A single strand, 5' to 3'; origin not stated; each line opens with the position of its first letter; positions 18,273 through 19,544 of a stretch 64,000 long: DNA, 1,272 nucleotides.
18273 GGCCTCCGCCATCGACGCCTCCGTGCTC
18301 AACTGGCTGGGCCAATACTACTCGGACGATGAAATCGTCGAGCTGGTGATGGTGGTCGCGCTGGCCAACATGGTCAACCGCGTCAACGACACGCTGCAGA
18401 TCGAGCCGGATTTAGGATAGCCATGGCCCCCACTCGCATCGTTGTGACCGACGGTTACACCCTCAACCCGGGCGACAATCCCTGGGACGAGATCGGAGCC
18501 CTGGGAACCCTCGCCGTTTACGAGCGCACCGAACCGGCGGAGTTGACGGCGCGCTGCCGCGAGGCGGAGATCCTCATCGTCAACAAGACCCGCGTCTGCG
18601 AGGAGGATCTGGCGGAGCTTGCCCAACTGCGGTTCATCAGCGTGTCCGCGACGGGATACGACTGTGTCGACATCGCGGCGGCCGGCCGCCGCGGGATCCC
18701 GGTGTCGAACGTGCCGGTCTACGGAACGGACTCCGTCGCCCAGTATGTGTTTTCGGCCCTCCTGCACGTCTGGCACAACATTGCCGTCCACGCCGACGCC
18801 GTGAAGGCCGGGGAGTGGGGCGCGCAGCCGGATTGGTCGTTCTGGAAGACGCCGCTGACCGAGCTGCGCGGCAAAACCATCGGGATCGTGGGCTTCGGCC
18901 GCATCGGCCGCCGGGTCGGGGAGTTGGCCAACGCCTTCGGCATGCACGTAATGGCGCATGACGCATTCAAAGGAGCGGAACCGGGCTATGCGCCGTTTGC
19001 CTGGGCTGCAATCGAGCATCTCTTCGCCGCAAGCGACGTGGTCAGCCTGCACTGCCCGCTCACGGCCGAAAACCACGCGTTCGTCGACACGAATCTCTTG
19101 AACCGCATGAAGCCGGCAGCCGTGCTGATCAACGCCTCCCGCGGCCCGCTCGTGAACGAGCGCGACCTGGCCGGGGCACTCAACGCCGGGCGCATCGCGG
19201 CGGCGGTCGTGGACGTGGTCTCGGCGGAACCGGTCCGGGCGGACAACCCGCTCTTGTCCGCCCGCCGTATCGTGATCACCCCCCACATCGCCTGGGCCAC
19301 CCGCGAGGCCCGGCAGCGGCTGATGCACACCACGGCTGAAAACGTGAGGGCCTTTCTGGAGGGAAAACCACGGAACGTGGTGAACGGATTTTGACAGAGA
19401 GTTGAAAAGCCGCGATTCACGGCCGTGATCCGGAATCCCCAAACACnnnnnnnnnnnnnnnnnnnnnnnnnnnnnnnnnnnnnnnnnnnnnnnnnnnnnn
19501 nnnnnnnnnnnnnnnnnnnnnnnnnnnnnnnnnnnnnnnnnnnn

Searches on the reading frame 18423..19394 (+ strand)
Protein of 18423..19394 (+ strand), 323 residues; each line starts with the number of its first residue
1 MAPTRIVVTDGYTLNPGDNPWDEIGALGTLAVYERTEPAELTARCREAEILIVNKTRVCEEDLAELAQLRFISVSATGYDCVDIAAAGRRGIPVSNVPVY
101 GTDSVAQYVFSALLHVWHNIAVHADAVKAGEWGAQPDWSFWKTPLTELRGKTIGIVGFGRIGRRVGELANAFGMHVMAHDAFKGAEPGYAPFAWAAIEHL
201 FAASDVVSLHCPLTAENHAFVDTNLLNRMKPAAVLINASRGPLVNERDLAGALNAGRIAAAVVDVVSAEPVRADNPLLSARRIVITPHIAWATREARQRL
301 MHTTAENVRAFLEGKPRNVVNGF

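Call 74: search_protein_families(library=ncbifam, max_evalue=0.000001, proteins=[window:18423-19394:+])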
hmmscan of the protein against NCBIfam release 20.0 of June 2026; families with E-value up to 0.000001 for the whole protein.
window:18423-19394:+ (323 aa): 21 families
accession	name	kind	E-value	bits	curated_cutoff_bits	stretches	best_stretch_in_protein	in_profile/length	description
NF005069.0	PRK06487.1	equivalog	4.7e-86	288.7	448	1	5-321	5-320/320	2-hydroxyacid dehydrogenase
NF006263.0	PRK08410.1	equivalog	1.6e-78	264.3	389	1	5-315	2-310/311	D-2-hydroxyacid dehydrogenase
NF005387.0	PRK06932.1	equivalog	1.8e-65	221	492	1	32-312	29-310/314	2-hydroxyacid dehydrogenase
NF009714.1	PRK13243.1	equivalog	1.2e-60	205.7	455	1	40-321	38-323/332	glyoxylate reductase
TIGR01327.1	PGDH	equivalog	8.5e-58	196.4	454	1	32-320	25-310/525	phosphoglycerate dehydrogenase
NF008759.0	PRK11790.1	equivalog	2.4e-53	181.3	404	1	37-313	44-318/410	phosphoglycerate dehydrogenase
NF011938.0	PRK15409.1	equivalog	5.6e-48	163.6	492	1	40-321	38-319/324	glyoxylate/hydroxypyruvate reductase GhrB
NF005750.0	PRK07574.1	equivalog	2.6e-39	135.4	329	1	57-316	103-361/386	NAD-dependent formate dehydrogenase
NF001309.0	PRK00257.1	equivalog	3.9e-39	134.7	434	2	147-313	113-279/379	4-phosphoerythronate dehydrogenase PdxB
NF000492.1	vanH_gen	exception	5.9e-36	124.1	540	1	50-270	46-256/312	D-lactate dehydrogenase VanH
NF041369.1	Dhydh_Halo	equivalog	2.6e-35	122.1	400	1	68-314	55-297/305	D-2-hydroxyacid dehydrogenase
NF000371.1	vanH_Agroup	exception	3.6e-32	111.8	700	1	67-308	70-312/322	VanH-A/VanH-Pt family D-lactate dehydrogenase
NF005027.0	PRK06436.1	equivalog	4.3e-32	111.5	261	1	69-321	50-289/303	2-hydroxyacid dehydrogenase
NF006374.0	PRK08605.1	subfamily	1e-30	107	356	1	69-304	70-314/332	D-lactate dehydrogenase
NF000128.1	vanH-Sc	exception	9.3e-30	103.9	650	1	37-269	55-275/337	D-lactate dehydrogenase VanH-Sc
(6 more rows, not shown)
